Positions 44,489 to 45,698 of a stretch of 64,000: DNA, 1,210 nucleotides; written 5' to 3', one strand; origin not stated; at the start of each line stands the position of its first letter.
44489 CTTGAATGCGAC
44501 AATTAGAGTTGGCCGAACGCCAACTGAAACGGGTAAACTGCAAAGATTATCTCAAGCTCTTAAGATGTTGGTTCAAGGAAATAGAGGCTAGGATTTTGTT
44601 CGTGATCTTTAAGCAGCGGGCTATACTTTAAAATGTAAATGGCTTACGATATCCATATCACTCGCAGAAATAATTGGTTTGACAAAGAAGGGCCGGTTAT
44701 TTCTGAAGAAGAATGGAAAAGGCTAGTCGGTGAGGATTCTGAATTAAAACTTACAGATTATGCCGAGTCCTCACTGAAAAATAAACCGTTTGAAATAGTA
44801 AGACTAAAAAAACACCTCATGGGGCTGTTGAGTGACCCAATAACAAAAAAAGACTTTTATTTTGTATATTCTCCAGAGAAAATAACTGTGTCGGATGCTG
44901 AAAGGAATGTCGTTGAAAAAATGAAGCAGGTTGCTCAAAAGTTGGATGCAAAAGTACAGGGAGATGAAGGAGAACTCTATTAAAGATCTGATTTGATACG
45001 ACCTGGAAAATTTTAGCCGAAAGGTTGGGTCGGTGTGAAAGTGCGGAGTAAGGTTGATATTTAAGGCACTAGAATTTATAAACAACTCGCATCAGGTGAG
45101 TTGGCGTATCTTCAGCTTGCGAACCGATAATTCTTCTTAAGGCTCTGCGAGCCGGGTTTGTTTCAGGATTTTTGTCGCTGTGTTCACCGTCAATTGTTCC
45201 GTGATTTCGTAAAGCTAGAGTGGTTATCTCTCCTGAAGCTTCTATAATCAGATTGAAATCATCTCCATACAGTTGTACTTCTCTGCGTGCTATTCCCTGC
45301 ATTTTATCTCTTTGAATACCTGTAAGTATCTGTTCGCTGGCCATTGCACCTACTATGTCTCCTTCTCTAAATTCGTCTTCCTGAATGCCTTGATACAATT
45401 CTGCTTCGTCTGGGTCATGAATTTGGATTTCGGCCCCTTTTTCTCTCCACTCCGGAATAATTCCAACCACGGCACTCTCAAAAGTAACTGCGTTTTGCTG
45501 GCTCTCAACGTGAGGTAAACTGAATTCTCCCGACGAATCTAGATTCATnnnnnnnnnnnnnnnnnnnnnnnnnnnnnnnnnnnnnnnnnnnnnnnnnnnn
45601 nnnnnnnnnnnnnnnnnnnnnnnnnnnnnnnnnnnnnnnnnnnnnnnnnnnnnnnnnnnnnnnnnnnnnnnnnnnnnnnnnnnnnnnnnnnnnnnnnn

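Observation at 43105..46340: Higher-GC island of six unrecognisable ORFs interrupting the conserved nusA-infB ... rpsO-pnp neighbourhood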

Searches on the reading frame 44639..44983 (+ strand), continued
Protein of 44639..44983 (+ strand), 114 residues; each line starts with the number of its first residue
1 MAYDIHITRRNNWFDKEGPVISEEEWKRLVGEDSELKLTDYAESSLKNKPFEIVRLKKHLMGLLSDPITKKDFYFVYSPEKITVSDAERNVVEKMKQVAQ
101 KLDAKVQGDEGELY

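Call 79: get_annotated_region(hit=H15, flank=5000)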
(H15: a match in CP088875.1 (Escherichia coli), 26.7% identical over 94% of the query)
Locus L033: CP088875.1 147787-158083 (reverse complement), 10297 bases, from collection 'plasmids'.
description: Escherichia coli strain F17EC0245 plasmid pF17EC0245-1, complete sequence
organism: Escherichia coli (NCBI taxid 562)
taxonomy: Bacteria; Pseudomonadota; Gammaproteobacteria; Enterobacterales; Enterobacteriaceae; Escherichia; Escherichia coli
host: -; source: Homo sapiens,blood; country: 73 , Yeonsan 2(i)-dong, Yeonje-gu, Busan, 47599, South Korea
typing (MOB-suite, as given by PLSDB): non-mobilizable
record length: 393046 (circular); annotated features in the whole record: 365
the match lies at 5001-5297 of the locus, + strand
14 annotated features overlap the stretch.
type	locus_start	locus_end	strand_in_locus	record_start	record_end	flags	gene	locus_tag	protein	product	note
CDS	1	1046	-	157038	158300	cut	-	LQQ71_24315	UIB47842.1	tyrosine-type recombinase/integrase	-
CDS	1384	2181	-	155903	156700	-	mtfA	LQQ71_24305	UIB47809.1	DgsA anti-repressor MtfA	-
CDS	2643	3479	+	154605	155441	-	-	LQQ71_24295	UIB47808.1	DUF6387 family protein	-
CDS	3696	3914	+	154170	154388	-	-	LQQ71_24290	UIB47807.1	AlpA family transcriptional regulator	-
CDS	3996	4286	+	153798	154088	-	-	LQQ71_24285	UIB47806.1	hypothetical protein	-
CDS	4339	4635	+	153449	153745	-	-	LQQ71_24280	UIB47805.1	hypothetical protein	-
CDS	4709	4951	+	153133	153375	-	-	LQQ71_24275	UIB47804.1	DNA-binding protein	-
CDS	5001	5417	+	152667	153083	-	-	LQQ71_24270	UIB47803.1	thioredoxin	-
CDS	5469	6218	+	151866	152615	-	-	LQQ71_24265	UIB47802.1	hypothetical protein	-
CDS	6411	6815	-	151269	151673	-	-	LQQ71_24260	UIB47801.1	H-NS histone family protein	-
CDS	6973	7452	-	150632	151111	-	-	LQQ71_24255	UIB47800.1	DUF4756 family protein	-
CDS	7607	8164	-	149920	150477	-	-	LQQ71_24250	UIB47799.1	replication/maintenance protein RepL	-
CDS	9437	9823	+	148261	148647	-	-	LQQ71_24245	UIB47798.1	hypothetical protein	-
CDS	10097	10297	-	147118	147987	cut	-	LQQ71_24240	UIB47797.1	restriction endonuclease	-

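Call 80: get_annotated_region(hit=H2, flank=5000)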
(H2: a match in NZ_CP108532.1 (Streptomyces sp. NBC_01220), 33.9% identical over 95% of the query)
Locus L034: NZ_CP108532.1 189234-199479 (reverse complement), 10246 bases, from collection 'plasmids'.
description: Streptomyces sp. NBC_01220 plasmid unnamed1, complete sequence
organism: Streptomyces sp. NBC_01220 (NCBI taxid 2903781)
taxonomy: Bacteria; Actinomycetota; Actinomycetes; Kitasatosporales; Streptomycetaceae; Streptomyces; Streptomyces sp. NBC 01220
host: -; source: -; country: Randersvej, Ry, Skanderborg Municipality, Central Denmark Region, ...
typing (MOB-suite, as given by PLSDB): mobilizable; relaxase MOBF
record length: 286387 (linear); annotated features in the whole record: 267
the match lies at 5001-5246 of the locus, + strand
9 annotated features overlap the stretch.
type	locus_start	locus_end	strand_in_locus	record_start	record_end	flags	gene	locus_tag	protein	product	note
CDS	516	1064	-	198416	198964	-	-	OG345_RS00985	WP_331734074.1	haloacid dehalogenase-like hydrolase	-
CDS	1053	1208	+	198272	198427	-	-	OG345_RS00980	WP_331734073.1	hypothetical protein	-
CDS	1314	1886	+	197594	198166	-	-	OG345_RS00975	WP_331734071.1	hypothetical protein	-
CDS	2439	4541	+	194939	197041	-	-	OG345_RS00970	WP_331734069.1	HEAT repeat domain-containing protein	-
CDS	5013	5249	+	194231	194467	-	-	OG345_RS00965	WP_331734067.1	hypothetical protein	-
CDS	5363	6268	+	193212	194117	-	-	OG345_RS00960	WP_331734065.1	IS701 family transposase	-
CDS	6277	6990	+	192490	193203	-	-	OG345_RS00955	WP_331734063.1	hypothetical protein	-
CDS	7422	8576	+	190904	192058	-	-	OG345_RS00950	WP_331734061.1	ParA family protein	-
CDS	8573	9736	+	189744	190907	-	-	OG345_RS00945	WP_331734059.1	plasmid partitioning protein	-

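Call 83: search_protein_families(library=pfam, proteins=[L028:2285-4999:+, L031:43-3546:+, L031:3549-4316:+, L031:4399-4896:+, L029:4445-4837:+, L034:2439-4541:+, L033:5001-5417:+, L030:4947-5309:+], max_evalue=0.01)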
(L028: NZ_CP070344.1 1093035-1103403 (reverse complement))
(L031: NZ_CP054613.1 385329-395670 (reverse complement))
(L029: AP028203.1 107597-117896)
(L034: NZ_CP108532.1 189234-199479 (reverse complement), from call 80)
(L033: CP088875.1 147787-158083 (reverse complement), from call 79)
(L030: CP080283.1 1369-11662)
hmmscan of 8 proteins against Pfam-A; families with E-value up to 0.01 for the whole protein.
L028:2285-4999:+ (904 aa): 2 families
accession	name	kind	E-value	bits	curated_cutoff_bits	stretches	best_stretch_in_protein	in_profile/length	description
PF00072.30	Response_reg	-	2.1e-25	89.5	30.2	1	709-817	2-110/111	Response regulator receiver domain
PF00196.25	GerE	-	5.6e-14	52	23.5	1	843-895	2-53/57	Bacterial regulatory proteins, luxR family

L031:43-3546:+ (1167 aa): 2 families
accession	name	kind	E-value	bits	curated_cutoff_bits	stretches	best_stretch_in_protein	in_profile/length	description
PF05593.20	RHS_repeat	-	9.3e-45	150.6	22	5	461-493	1-33/38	RHS Repeat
PF21111.3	CDI_toxin_EC869_like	-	0.00017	22.3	27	1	1071-1116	21-68/123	CDI toxin restriction endonuclease-like domain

L031:3549-4316:+ (255 aa): 0 families

L031:4399-4896:+ (165 aa): 0 families

L029:4445-4837:+ (130 aa): 0 families

L034:2439-4541:+ (700 aa): 2 families
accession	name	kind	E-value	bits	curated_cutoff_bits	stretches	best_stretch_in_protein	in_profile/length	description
PF13646.12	HEAT_2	-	7.1e-18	65.1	27.7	3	537-616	8-87/88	HEAT repeats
PF02985.28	HEAT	-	2.1e-07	31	23.5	0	124-149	4-29/31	HEAT repeat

L033:5001-5417:+ (138 aa): 0 families

L030:4947-5309:+ (120 aa): 0 families

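Call 100: fold_search(model_id=the predicted structure, library=viral)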
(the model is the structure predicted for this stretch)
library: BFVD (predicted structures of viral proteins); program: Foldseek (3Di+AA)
matches with E <= 10: 588; with E <= 0.001: 0
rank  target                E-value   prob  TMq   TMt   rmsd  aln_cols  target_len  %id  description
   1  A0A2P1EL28            2.9e-02  0.99  0.47  0.46   5.6       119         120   14  Uncharacterized protein [Moumouvirus australiensis]
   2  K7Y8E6                5.9e-02  0.96  0.46  0.45   4.4       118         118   15  Uncharacterized protein [Megavirus courdo11]
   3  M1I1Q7                1.2e-01  0.82  0.38  0.45  10.5       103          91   13  (no name in the UniProt tables at hand)
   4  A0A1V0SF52            1.2e-01  0.66  0.35  0.08  13.9       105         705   10  AAA family ATPase [Hokovirus HKV1]
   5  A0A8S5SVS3            1.4e-01  0.28  0.25  0.26  14.7       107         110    7  Uncharacterized protein [Siphoviridae sp. ctZHD14]
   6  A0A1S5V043            1.5e-01  0.92  0.50  0.45   6.9       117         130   14  (no name in the UniProt tables at hand)
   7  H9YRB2                1.5e-01  0.87  0.46  0.40   9.1       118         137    8  (no name in the UniProt tables at hand)
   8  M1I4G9                1.6e-01  0.84  0.36  0.33  10.3        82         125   15  (no name in the UniProt tables at hand)
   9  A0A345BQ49            1.8e-01  0.23  0.19  0.22  14.6        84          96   17  (no name in the UniProt tables at hand)
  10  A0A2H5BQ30            2.0e-01  0.25  0.29  0.29  13.4       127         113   13  Uncharacterized protein [Vibrio phage Vp_R1]
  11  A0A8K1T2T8            2.5e-01  0.82  0.46  0.54   5.7       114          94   10  Uncharacterized protein [Megavirus baoshan]
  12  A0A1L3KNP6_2          2.6e-01  0.08  0.18  0.03  13.9       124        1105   14  (no name in the UniProt tables at hand)
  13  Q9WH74                2.8e-01  0.33  0.35  0.14   9.8       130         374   12  Uncharacterized protein (Fragment) [African swine fever virus]
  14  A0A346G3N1            3.0e-01  0.66  0.46  0.22   6.9       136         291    7  (no name in the UniProt tables at hand)
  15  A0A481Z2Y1            3.0e-01  0.44  0.37  0.10  14.6       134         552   10  Uncharacterized protein [Pithovirus LCPAC102]
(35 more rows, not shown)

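Call 104: search_protein_families(library=pfam, proteins=[L022:1583-3028:+, L020:6160-6888:+, L020:1-678:+, L021:5631-5972:+, L021:6068-6274:+], max_evalue=0.01)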
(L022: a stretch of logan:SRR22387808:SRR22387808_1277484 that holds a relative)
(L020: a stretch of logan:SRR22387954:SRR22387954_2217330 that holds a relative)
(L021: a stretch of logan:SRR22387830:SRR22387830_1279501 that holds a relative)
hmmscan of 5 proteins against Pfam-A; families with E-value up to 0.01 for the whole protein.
L022:1583-3028:+ (482 aa): 4 families
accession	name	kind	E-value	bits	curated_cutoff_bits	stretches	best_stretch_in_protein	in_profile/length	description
PF01935.23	DUF87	-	1.4e-07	32.3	23.2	1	346-427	11-87/220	Helicase HerA, central domain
PF10412.15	TrwB_AAD_bind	-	6.3e-05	22.5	20.5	1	355-435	13-87/387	Type IV secretion-system coupling protein DNA-binding domain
PF13401.12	AAA_22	-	0.0047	17.7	27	1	356-393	4-41/130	AAA domain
PF05872.18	HerA_C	-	0.0094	15.1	22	0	346-398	10-62/502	Helicase HerA-like C-terminal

L020:6160-6888:+ (243 aa): 0 families

L020:1-678:+ (225 aa): 1 family
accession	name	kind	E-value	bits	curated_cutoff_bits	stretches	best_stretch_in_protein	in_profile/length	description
PF12637.14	TSCPD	-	1.4e-11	45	22.8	1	37-132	7-87/88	TSCPD domain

L021:5631-5972:+ (113 aa): 7 families
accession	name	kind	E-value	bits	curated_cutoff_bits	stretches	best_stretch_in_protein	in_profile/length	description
PF13181.12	TPR_8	-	8.1e-06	26.1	25.7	1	70-102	2-34/34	Tetratricopeptide repeat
PF07719.23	TPR_2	-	0.00052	20.4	27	1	70-102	2-34/34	Tetratricopeptide repeat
PF00515.34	TPR_1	-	0.001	19.2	27.8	1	70-102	2-34/34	Tetratricopeptide repeat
PF13432.12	TPR_16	-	0.0025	18.7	32.7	0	59-102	21-64/65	Tetratricopeptide repeat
PF14559.12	TPR_19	-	0.0025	18.6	25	1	59-110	15-66/68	Tetratricopeptide repeat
PF13414.12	TPR_11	-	0.0028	17.7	26.8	0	58-82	17-41/42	TPR repeat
PF13428.12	TPR_14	-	0.0029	18.6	23.5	1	70-110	2-42/44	Tetratricopeptide repeat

L021:6068-6274:+ (68 aa): 0 families

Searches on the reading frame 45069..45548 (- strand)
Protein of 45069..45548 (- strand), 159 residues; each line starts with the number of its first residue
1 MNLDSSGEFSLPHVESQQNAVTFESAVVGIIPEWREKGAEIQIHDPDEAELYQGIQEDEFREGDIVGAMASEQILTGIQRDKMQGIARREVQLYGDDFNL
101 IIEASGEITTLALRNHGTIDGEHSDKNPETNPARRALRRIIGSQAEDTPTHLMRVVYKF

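Call 4: search_protein_families(library=pfam, proteins=[window:45069-45548:-], max_evalue=1)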
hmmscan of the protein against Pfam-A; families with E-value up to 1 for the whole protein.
window:45069-45548:- (159 aa): 1 family
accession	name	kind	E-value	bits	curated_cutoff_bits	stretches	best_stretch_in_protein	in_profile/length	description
PF03720.21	UDPG_MGDP_dh_C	-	0.061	14.1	30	1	24-53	16-45/103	UDP-glucose/GDP-mannose dehydrogenase family, UDP binding domain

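Call 8: search_protein_families(library=phrogs, proteins=[window:45069-45548:-], max_evalue=0.1)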
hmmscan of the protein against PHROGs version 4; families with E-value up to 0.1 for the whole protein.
window:45069-45548:- (159 aa): 0 families

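Call 9: search_protein_families(library=padloc, proteins=[window:45069-45548:-], max_evalue=0.1)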
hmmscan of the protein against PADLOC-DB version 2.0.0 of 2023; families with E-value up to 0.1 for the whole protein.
window:45069-45548:- (159 aa): 0 families

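Call 10: search_protein_families(library=ncbifam, proteins=[window:45069-45548:-], max_evalue=0.1)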
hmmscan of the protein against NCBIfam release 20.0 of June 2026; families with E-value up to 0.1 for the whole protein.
window:45069-45548:- (159 aa): 0 families

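Call 32: find_related_loci(query=window:45069-45545:-, collection=viral_contigs, flank=8000)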
Query window:45069-45545:- (158 aa) in viral_contigs; peptide patterns used: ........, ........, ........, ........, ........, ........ (x = any residue, [..] = any of these).
17 stretches matched a pattern, but none encodes a relative of the query by tblastn (E <= 1e-3).

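Call 38: find_homologous_proteins(query=window:45072-45548:-, max_evalue=0.01)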
Query window:45072-45548:- (159 aa): 3 proteins with E <= 0.01 among 40 candidates.
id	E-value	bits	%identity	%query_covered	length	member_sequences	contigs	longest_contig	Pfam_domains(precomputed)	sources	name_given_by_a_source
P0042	5.9e-99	346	100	100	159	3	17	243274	-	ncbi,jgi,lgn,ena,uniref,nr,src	ncbi:hypothetical protein A2961_03190 [Candidatus Woesebacteria bacterium RIFCSPLOWO2_01_FULL_39_21]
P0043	3.7e-70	253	75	100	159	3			-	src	-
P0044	1.1e-60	222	67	100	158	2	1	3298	-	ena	-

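Call 40: find_encoding_contigs(protein=P0044, flank=5000, max_places=4)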
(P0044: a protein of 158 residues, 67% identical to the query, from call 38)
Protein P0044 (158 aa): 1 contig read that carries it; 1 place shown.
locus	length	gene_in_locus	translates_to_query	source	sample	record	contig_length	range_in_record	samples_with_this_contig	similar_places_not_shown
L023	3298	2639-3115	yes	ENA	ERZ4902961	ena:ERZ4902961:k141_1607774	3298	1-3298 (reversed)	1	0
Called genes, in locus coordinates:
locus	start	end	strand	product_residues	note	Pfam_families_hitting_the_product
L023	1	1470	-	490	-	?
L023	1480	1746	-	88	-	PF00312:Ribosomal_S15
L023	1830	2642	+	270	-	-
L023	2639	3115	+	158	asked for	-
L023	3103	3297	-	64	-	?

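Call 50: find_related_loci(query=A2, collection=metagenome_contigs, flank=10000)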
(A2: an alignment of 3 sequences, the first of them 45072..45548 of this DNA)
Query A2 (159 aa) in metagenome_contigs; peptide patterns used: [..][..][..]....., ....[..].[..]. (x = any residue, [..] = any of these).
388 stretches matched a pattern; 4 encode a relative of the query (tblastn E <= 1e-3); 4 distinct loci.
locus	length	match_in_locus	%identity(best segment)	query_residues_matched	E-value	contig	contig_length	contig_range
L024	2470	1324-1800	76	1-159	1e-80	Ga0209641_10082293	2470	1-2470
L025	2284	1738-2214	76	1-159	9e-81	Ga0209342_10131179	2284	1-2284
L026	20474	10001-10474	68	1-159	4e-70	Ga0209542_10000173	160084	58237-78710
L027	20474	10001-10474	68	1-159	4e-70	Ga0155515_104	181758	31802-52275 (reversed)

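Call 53: search_protein_families(library=pfam, proteins=[L026:10763-11893:+, L026:9192-10004:+, L026:10465-10728:-, L026:11906-12238:+], max_evalue=0.1)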
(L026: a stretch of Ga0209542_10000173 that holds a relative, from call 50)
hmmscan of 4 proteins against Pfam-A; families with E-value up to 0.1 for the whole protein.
L026:10763-11893:+ (376 aa): 11 families
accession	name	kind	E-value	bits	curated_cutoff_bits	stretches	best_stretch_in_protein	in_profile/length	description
PF01935.23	DUF87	-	4e-06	27.5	23.2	1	5-61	9-65/220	Helicase HerA, central domain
PF13191.12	AAA_16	-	0.00086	20.3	32.6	1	7-42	11-46/167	AAA ATPase domain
PF10412.15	TrwB_AAD_bind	-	0.012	14.9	20.5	1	17-62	12-57/387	Type IV secretion-system coupling protein DNA-binding domain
PF13173.12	AAA_14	-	0.028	14.8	27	1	20-81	2-58/129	AAA domain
PF03193.22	RsgA_GTPase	-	0.031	14.6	30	1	13-47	98-134/174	RsgA GTPase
PF08477.19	Roc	-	0.04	14.6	27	1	23-92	2-80/119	Ras of Complex, Roc, domain of DAPkinase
PF00158.32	Sigma54_activat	-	0.05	13.7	20.2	1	6-55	6-57/168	Sigma-54 interaction domain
PF00025.27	Arf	-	0.05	13.5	22.3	0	11-56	4-50/174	ADP-ribosylation factor family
PF01580.24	FtsK_SpoIIIE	-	0.069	13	24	0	17-50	38-69/221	FtsK/SpoIIIE family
PF08439.15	Peptidase_M3_N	-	0.075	13.7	25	0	160-184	9-34/70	Oligopeptidase F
PF12775.13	AAA_7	-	0.085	12.8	25.8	0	11-49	24-62/181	P-loop containing dynein motor region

L026:9192-10004:+ (270 aa): 0 families

L026:10465-10728:- (87 aa): 0 families

L026:11906-12238:+ (110 aa): 4 families
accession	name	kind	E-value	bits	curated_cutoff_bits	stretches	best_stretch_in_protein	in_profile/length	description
PF24434.1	DUF7557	-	0.018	14.9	25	0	1-26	11-36/45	Family of unknown function (DUF7557)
PF10704.14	DUF2508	-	0.039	14.6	22.5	0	29-50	42-63/71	Protein of unknown function (DUF2508)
PF10168.15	Nup88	-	0.044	12.1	24.4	1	58-98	559-599/702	Nuclear pore component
PF07526.16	POX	-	0.057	14.4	27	1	9-101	6-96/134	Associated with HOX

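Call 59: predict_structure(alignment_id=A2)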
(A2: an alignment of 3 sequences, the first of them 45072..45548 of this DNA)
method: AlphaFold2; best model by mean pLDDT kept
length: 159 residues; sequences in the alignment: 3
mean_pLDDT: 47.0   pTM: 0.44
mean pLDDT of the five models: 47.0, 35.0, 34.5, 34.2, 32.4
residues with pLDDT >= 90: 0; 70-90: 8; 50-70: 63; < 50: 88
segments of 3 or more residues with pLDDT < 50: 1-15, 49-85, 117-150
pLDDT, mean of each block of 10 residues (from residue 1): 33 49 66 70 58 35 36 37 49 60 61 50 33 33 33 51
secondary structure, 60 per line:
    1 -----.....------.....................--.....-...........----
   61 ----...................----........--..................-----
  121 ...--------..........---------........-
elements in order: E6-10 H17-37 E40-44 H46-56 H65-83 E88-95 H98-115 H132-141 E151-158

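Call 70: search_protein_families(library=padloc, proteins=[L026:10763-11893:+, L026:9192-10004:+], max_evalue=0.1)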
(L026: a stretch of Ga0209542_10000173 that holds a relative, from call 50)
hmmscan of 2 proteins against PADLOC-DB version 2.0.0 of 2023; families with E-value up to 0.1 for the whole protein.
L026:10763-11893:+ (376 aa): 5 families
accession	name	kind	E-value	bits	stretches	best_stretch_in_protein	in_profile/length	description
PDLC04140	mad8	-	1.4e-12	45.8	1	19-363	26-289/314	mads_8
PDLC02164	Avs2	-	0.001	14.9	1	10-54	332-378/1504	-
PDLC04105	HerA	-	0.0021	14.7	1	16-69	162-216/576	-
PDLC02161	Avs2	-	0.0026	13.5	1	15-54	336-375/1499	-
PDLC00685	Effector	-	0.018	12.8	1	231-312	26-109/174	2TM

L026:9192-10004:+ (270 aa): 0 families

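Call 94: search_solved_structures(query=A2, max_evalue=1)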
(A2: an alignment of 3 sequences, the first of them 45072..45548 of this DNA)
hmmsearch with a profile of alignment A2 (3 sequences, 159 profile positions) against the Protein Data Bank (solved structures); distinct sequences matched with E-value up to 1: 2.
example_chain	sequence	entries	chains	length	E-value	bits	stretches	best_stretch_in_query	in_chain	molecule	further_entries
8fje_A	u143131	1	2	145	0.027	17.5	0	113-141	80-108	E8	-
4nkp_A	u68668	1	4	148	0.59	13.2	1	62-132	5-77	putative extracellular heme-binding protein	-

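Call 95: search_solved_structures(query=L026:10763-11890:+, max_evalue=0.1)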
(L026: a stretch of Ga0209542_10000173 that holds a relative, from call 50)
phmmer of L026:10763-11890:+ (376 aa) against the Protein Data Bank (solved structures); distinct sequences matched with E-value up to 0.1: 2.
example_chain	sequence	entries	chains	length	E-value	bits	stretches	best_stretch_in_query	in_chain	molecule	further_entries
1ory_A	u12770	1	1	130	0.08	15.6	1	71-165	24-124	flagellar protein FliS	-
1orj_A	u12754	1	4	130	0.084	15.6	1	72-165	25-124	flagellar protein FliS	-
